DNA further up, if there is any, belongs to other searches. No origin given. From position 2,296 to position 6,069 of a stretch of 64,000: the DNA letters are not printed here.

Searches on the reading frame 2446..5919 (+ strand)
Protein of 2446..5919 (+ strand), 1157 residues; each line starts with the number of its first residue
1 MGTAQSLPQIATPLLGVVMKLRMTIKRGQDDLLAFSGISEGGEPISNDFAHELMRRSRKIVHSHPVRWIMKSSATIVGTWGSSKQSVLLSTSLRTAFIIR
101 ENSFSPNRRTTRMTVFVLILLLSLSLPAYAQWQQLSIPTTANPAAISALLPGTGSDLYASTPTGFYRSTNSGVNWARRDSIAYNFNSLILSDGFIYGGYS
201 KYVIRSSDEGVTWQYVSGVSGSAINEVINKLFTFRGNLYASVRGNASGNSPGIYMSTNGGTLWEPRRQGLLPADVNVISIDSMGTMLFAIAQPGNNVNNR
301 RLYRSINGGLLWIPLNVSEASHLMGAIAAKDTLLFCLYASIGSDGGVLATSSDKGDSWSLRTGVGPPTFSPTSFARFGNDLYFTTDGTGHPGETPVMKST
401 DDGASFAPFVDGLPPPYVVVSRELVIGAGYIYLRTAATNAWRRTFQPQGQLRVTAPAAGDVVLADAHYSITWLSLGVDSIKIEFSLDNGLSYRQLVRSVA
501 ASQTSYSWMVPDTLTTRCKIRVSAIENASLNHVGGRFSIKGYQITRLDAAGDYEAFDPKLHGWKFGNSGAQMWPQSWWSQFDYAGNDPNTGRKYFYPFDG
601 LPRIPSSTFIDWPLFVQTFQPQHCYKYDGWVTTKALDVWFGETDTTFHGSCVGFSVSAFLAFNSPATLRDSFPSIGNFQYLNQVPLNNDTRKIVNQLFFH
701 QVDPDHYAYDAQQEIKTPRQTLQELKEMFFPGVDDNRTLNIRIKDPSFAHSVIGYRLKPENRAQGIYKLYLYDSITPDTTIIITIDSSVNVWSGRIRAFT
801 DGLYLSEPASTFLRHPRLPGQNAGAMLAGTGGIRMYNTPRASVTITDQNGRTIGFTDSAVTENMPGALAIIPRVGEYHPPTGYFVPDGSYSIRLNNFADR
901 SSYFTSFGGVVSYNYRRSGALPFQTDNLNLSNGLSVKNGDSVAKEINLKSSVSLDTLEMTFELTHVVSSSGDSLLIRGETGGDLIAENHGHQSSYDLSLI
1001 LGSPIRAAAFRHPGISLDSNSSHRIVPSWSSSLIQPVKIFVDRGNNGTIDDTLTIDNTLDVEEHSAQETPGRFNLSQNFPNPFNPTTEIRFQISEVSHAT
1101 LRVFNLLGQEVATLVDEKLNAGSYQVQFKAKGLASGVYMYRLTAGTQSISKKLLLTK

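Call 3: search_protein_families(library=pfam, proteins=[window:2446-5919:+], max_evalue=1)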
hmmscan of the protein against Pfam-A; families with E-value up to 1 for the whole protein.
window:2446-5919:+ (1157 aa): 7 families
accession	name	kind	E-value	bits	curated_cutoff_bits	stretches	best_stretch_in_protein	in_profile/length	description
PF18962.6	Por_Secre_tail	-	1.4e-10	41.8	27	1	1079-1154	2-74/75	Secretion system C-terminal sorting domain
PF10342.15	Kre9_KNH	-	0.00025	22.2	24.6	1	456-537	2-92/94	Kre9/KNH-like N-terminal Ig-like domain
PF13860.13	FlgD_ig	-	0.0012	19.3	27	1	1088-1147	11-78/79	FlgD Ig-like domain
PF13585.12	CHU_C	-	0.0021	18.6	27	1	1084-1148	15-77/86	CHU_C Type IX secretion signal domain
PF13088.12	BNR_2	-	0.0057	16.5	31.4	1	200-265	81-200/277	BNR repeat-like domain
PF02012.26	BNR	-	0.0064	16.7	27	0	205-214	2-11/12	BNR/Asp-box repeat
PF23810.1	DUF7182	-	0.22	12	27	1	298-342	21-61/62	Family of unknown function (DUF7182)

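Call 4: search_protein_families(library=ncbifam, proteins=[window:2446-5919:+], max_evalue=1)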
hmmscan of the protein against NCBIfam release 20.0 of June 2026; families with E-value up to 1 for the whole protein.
window:2446-5919:+ (1157 aa): 6 families
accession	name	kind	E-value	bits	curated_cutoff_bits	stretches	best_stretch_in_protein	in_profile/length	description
TIGR04183.1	Por_Secre_tail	domain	2.2e-12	46.7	23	1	1079-1154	2-70/72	T9SS type A sorting domain-containing protein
NF045728.1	glycosyl_F510_1955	equivalog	1.6e-10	40.7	175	2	130-224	125-221/246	F510_1955 family glycosylhydrolase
NF052323.1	T9SSA_dep_M6i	equivalog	5.3e-08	31.3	600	1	1077-1148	959-1030/1043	T9SS-dependent M6-like inactivated metalloprotease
NF038113.1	T9SSA_dep_M36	equivalog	6.3e-07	27.9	885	1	1074-1155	791-868/869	T9SS-dependent M36 family metallopeptidase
NF033707.1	T9SS_sortase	equivalog_domain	0.0028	15.3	420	1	1076-1148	999-1081/1095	type IX secretion system sortase PorU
NF045619.1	adhes_GNV_Cterm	subfamily_domain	0.12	11.6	180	1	1084-1140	276-341/458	BapA/Bap/LapF family large adhesin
